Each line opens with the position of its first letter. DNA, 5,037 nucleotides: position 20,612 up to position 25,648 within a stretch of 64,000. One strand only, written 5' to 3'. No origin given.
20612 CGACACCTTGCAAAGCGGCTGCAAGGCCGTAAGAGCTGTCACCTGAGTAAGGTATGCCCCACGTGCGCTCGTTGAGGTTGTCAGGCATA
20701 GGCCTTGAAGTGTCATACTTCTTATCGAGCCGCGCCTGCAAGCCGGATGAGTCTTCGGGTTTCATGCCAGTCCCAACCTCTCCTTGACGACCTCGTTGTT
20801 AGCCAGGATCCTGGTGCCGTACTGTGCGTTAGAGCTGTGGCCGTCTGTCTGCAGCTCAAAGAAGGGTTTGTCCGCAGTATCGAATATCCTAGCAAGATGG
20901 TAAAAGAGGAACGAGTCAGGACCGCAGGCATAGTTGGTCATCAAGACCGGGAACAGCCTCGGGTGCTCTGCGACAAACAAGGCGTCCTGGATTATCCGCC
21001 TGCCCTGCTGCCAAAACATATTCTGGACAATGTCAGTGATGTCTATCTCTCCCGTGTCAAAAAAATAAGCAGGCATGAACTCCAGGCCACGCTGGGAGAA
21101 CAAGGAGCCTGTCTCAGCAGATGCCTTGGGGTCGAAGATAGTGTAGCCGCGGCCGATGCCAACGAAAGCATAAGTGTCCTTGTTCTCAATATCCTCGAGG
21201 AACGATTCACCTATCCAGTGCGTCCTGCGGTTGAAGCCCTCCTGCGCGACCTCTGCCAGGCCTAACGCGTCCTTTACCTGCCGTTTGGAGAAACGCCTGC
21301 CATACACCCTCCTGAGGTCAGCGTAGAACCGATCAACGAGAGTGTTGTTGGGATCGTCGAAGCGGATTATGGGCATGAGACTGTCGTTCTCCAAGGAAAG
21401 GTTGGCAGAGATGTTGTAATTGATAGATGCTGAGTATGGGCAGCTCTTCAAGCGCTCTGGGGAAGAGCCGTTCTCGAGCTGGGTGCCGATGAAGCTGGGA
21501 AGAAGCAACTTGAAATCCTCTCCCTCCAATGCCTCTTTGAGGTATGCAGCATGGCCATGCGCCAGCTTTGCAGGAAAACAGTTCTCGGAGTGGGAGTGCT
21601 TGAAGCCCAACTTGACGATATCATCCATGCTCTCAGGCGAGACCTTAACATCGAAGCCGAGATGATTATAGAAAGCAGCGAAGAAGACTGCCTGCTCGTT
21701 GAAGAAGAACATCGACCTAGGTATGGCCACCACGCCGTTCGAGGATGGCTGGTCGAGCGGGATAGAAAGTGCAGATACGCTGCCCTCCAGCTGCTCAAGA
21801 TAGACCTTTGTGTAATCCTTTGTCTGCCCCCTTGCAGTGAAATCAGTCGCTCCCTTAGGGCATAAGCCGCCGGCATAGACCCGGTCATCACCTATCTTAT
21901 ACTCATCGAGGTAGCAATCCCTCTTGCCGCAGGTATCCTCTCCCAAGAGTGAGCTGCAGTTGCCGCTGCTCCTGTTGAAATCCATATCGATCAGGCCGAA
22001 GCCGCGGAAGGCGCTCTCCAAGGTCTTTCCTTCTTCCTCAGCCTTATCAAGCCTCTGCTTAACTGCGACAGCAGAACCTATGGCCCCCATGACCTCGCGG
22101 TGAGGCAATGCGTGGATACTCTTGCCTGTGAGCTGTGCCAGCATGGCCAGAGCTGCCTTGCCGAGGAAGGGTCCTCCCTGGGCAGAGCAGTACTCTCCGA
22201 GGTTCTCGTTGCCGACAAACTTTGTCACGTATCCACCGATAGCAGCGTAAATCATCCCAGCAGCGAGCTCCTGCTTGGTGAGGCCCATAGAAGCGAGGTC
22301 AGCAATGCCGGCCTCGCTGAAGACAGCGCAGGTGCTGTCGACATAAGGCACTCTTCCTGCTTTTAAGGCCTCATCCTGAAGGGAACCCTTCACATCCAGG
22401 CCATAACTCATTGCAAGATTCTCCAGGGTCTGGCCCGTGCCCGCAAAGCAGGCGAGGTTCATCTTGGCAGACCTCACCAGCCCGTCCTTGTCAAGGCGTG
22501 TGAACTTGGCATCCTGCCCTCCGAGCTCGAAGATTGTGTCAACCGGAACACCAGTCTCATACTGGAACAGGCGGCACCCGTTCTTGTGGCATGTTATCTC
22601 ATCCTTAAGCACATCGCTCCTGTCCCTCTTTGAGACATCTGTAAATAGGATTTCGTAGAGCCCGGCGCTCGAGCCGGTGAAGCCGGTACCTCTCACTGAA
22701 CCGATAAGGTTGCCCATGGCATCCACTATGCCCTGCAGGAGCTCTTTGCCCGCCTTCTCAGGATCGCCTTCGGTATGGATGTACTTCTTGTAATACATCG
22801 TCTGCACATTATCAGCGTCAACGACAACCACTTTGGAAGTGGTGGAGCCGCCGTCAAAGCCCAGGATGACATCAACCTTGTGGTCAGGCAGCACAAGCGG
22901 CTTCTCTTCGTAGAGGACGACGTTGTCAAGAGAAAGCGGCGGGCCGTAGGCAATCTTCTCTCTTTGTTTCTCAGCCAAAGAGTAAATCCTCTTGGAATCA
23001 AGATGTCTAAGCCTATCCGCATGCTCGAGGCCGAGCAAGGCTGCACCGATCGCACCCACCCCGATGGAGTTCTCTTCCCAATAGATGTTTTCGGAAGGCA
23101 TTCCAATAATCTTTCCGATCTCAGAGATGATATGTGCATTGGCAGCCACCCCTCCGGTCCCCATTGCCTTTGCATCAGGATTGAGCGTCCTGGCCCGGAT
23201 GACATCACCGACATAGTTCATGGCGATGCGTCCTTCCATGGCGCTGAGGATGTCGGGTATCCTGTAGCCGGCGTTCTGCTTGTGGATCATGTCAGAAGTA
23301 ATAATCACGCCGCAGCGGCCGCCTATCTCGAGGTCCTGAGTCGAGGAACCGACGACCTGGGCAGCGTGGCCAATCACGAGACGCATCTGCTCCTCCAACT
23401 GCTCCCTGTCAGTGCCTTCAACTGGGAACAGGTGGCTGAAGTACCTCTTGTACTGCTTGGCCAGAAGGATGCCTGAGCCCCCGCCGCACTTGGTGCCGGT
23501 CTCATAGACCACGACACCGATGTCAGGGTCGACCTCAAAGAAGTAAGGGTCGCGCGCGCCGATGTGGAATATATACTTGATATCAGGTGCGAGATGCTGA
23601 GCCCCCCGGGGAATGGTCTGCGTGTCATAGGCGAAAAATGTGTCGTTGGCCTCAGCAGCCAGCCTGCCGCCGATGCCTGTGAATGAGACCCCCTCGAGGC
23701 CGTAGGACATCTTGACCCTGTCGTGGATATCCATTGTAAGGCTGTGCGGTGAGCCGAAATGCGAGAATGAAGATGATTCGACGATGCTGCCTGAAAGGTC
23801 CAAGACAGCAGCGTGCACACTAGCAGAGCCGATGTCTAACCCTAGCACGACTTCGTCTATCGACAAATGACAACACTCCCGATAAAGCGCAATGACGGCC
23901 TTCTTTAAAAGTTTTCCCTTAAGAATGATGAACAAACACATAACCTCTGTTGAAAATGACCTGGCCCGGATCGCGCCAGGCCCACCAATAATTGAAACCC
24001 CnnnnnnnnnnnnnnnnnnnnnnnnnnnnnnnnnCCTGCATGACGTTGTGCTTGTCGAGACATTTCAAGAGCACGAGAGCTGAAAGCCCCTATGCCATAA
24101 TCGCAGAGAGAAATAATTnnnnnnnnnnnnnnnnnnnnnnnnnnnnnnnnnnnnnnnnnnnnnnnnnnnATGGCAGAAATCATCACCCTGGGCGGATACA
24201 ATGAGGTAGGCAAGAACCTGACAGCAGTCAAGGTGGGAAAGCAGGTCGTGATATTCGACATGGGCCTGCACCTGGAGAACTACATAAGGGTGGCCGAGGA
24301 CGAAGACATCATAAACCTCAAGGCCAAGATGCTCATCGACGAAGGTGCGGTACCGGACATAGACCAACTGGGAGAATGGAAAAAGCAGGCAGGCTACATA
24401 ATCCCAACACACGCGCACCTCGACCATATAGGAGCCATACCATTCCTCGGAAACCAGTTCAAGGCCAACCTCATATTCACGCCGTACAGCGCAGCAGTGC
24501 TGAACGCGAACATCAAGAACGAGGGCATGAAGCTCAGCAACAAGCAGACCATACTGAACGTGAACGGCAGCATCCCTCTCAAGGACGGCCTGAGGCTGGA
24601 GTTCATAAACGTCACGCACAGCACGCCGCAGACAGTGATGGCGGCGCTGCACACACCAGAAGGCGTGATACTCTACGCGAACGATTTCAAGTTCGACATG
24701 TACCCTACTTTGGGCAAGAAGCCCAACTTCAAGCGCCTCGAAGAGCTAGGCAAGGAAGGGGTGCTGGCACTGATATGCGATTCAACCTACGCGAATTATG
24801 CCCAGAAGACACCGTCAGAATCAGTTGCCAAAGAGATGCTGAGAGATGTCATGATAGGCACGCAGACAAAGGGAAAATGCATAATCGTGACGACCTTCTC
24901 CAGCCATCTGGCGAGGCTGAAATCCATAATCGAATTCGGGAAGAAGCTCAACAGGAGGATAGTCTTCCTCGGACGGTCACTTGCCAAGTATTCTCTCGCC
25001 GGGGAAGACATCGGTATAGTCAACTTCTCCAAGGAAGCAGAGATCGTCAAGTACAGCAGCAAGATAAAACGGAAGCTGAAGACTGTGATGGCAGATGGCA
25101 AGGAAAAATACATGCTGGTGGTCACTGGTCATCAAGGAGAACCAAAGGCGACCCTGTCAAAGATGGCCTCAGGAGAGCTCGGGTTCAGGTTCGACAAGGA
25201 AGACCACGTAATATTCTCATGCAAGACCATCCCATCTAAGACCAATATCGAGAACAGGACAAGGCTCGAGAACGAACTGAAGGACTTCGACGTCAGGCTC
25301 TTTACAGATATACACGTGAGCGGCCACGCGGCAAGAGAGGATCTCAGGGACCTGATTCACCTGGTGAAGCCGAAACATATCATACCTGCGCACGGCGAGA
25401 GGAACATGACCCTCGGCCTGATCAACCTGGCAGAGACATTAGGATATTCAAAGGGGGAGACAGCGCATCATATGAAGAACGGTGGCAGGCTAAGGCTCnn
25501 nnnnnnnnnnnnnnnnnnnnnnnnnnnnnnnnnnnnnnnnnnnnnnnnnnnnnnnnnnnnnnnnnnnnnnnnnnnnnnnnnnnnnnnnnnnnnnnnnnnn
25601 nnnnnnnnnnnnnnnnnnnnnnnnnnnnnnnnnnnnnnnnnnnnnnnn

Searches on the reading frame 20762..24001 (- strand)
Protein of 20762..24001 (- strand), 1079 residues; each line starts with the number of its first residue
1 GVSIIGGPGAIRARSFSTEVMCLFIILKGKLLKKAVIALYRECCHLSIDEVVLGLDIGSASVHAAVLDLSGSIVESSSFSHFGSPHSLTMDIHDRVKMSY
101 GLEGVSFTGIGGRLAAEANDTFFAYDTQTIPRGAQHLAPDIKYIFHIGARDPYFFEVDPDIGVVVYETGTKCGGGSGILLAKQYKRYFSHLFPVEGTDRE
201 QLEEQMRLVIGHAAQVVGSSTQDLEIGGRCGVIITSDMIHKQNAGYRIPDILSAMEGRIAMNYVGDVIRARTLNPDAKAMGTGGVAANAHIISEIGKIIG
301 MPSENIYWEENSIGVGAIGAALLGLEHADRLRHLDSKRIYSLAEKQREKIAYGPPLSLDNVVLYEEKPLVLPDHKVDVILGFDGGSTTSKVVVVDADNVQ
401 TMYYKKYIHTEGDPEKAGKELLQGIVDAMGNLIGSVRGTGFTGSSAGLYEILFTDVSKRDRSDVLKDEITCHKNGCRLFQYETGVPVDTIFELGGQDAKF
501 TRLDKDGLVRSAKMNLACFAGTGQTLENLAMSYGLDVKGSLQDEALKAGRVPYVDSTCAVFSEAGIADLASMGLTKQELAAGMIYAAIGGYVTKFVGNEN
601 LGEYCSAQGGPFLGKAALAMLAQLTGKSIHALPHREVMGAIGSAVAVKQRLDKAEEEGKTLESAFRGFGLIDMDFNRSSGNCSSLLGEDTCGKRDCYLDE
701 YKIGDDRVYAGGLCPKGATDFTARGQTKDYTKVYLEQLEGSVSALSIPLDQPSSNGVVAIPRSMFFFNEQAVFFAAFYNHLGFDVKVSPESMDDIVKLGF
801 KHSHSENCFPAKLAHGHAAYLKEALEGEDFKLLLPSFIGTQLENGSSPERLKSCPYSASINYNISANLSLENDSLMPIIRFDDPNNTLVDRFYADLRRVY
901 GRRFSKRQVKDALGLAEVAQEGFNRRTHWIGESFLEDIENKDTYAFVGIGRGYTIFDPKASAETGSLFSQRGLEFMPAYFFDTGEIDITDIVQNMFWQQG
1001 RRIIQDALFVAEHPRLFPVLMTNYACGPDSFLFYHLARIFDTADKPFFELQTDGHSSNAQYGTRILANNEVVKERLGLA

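Call 62: search_protein_families(library=pfam, proteins=[window:20762-24001:-], max_evalue=0.0001)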
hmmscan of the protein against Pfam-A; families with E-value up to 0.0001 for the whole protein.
window:20762-24001:- (1079 aa): 2 families
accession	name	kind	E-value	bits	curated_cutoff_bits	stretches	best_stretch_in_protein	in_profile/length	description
PF09989.15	DUF2229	-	2.7e-36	125.7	29.4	1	758-977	2-214/218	CoA enzyme activase uncharacterised domain (DUF2229)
PF01869.26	BcrAD_BadFG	-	3.9e-30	105.7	31.5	2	380-645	1-269/271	BadF/BadG/BcrA/BcrD ATPase family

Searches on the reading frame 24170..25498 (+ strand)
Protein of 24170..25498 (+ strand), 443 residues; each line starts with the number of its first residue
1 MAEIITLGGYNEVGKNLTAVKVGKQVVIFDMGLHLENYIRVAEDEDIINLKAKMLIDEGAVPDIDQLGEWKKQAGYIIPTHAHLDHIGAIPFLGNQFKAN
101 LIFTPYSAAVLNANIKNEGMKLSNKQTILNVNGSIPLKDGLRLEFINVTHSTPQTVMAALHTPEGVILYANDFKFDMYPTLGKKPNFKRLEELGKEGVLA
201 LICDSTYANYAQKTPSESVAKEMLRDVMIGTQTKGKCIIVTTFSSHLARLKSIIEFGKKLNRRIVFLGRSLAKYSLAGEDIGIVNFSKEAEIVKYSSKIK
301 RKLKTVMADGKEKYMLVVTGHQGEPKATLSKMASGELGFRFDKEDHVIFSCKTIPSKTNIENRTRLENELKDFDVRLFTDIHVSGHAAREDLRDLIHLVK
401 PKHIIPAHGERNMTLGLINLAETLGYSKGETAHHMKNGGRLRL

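Call 55: search_protein_families(library=pfam, proteins=[window:24170-25498:+], max_evalue=0.0001)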
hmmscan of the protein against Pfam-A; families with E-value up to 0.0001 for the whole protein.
window:24170-25498:+ (443 aa): 4 families
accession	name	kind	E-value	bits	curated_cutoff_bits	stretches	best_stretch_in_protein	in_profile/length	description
PF22505.1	RNase_J_b_CASP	-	3e-25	88.9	27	1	237-359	3-117/126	Ribonuclease J, beta-CASP domain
PF07521.17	RMMBL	-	1.4e-11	44.6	21.6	1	380-425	10-57/63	Zn-dependent metallo-hydrolase RNA specificity domain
PF00753.33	Lactamase_B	-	8.9e-07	29.5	22.7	1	18-175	9-152/196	Metallo-beta-lactamase superfamily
PF12706.13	Lactamase_B_2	-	2.1e-05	24.6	27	1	73-172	30-142/200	Beta-lactamase superfamily domain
